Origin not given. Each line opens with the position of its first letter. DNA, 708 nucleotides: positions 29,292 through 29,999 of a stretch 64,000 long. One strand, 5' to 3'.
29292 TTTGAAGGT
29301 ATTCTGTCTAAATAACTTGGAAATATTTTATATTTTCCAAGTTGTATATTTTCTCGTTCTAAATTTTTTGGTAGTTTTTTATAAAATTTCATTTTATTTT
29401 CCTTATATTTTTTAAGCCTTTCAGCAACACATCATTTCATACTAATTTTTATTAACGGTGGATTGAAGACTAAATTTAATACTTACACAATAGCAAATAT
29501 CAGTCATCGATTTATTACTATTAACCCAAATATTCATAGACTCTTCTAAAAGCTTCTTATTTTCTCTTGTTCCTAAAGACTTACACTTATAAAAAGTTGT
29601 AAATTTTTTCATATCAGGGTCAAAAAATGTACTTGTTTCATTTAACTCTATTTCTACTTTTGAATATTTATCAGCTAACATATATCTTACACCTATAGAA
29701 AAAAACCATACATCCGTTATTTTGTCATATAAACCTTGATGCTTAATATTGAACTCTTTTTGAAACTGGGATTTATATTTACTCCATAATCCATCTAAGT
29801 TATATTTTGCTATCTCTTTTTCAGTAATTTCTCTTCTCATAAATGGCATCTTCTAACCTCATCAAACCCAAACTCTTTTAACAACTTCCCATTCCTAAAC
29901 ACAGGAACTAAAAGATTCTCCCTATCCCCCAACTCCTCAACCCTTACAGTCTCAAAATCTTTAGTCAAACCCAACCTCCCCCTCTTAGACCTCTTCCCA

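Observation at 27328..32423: Seven-gene cluster coupling NAMPT/NMNAT-Nudix NAD salvage to an ADP-ribosylglycohydrolase, a 2OG oxygenase, a VOC protein and two orphans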

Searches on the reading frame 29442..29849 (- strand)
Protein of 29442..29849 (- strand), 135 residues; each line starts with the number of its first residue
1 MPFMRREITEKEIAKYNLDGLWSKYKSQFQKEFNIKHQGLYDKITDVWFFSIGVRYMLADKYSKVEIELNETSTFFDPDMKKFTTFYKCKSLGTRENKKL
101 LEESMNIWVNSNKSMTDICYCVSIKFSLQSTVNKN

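Call 3: search_protein_families(library=pfam, proteins=[window:29442-29849:-], max_evalue=0.01)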
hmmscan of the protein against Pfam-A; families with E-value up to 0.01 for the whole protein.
window:29442-29849:- (135 aa): 0 families

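Call 4: search_protein_families(library=ncbifam, proteins=[window:29442-29849:-], max_evalue=0.01)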
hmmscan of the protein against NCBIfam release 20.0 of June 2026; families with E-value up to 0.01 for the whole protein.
window:29442-29849:- (135 aa): 0 families

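Call 6: search_protein_families(library=phrogs, proteins=[window:29442-29849:-], max_evalue=0.01)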
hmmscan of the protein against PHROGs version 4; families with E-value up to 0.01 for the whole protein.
window:29442-29849:- (135 aa): 0 families

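Call 7: search_protein_families(library=padloc, proteins=[window:29442-29849:-], max_evalue=0.01)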
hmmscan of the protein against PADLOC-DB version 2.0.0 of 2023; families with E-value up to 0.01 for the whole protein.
window:29442-29849:- (135 aa): 0 families

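Call 8: find_encoding_contigs(protein=window:29442-29849:-, flank=10000, max_places=10)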
Protein window:29442-29849:- (135 aa): 1 contig read that carries it; 1 place shown.
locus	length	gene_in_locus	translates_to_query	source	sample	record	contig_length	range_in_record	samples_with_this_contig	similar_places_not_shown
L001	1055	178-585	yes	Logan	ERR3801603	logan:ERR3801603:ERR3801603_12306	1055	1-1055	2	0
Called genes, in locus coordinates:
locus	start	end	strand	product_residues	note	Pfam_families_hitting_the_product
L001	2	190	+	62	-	?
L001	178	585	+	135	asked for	-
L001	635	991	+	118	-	-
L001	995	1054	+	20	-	?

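Call 9: find_homologous_proteins(query=window:29442-29849:-, max_evalue=0.01)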
Query window:29442-29849:- (135 aa): 1 proteins with E <= 0.01 among 4 candidates.
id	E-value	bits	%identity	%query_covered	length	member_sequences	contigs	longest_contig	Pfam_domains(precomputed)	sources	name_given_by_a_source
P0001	5.6e-85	300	100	100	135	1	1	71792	-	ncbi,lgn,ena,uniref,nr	ncbi:MAG: Unknown protein [uncultured Sulfurovum sp.]|uniref:Uncharacterized protein n=1 Tax=uncultu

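Call 60: search_protein_representatives(protein=window:29442-29849:-)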
Query: 135 residues. Proteins with E-value up to 0.001 (for the whole library): 1; up to 1e-10: 1; up to 1e-30: 1. The best 1 are listed.
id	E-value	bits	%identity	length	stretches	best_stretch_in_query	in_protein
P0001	1.8e-85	299.8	100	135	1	1-135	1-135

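Call 81: predict_structure(protein=window:29442-29849:-)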
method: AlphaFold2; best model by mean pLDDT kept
length: 135 residues; sequences in the alignment: 1
mean_pLDDT: 41.2   pTM: 0.29
mean pLDDT of the five models: 41.2, 38.1, 37.7, 36.4, 34.5
residues with pLDDT >= 90: 0; 70-90: 0; 50-70: 11; < 50: 124
segments of 3 or more residues with pLDDT < 50: 1-16, 25-53, 55-70, 72-94, 100-135
pLDDT, mean of each block of 10 residues (from residue 1): 31 45 48 40 42 47 41 43 44 49 40 35 34 30
secondary structure, 60 per line:
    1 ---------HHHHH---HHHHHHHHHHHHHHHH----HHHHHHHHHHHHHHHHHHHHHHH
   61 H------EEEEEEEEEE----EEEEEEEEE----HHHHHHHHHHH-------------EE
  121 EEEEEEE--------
elements in order: H10-14 H18-33 H38-61 E68-77 E82-90 H95-105 E119-127
